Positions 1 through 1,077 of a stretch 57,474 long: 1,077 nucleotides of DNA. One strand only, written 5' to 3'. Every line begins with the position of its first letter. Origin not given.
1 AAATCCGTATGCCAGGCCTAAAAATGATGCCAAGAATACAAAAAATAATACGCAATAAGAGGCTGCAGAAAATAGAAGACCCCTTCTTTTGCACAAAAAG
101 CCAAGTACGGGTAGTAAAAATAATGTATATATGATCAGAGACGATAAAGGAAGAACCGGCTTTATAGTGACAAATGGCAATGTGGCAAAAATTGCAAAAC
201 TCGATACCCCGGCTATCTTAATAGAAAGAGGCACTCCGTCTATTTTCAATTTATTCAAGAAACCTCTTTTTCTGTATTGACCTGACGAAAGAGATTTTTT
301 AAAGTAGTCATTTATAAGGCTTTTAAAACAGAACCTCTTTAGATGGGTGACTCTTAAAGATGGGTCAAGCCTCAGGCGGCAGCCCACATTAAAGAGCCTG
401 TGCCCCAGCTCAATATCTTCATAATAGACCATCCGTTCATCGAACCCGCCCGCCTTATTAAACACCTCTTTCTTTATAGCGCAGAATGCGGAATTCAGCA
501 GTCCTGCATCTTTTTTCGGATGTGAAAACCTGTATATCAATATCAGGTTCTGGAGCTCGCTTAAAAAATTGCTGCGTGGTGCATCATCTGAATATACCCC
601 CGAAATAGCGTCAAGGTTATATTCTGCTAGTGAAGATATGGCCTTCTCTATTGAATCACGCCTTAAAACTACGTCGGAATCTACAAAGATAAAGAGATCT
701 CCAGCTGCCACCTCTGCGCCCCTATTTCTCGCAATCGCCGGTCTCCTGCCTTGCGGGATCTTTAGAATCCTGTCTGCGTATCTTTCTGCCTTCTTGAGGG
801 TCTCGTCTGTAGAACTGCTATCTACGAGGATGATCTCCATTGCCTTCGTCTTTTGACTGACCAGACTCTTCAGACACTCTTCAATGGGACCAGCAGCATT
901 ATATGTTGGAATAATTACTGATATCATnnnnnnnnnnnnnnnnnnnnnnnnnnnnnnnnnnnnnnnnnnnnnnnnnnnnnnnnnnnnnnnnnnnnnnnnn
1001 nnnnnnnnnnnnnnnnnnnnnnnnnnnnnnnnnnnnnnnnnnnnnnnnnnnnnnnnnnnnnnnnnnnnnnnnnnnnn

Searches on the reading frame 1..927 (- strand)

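Call 22: search_protein_families(library=pfam, proteins=[window:1-927:-], max_evalue=0.0001)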
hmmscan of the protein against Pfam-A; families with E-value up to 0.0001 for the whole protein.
window:1-927:- (309 aa): 5 families
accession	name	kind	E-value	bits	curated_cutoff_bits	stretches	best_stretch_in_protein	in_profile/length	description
PF00535.33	Glycos_transf_2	-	9.3e-29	100.9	23.3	1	3-125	1-128/168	Glycosyl transferase family 2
PF10111.15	Glyco_tranf_2_2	-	3.7e-15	56.6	27.3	1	3-200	1-223/276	Glycosyltransferase like family 2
PF13641.12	Glyco_tranf_2_3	-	3.3e-11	44.1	27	1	2-205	3-221/230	Glycosyltransferase like family 2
PF13632.12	Glyco_trans_2_3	-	5.7e-07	30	27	1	79-255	2-168/198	Glycosyl transferase family group 2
PF13506.12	Glyco_transf_21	-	4.2e-06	26.8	21.7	1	69-198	24-158/174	Glycosyl transferase family 21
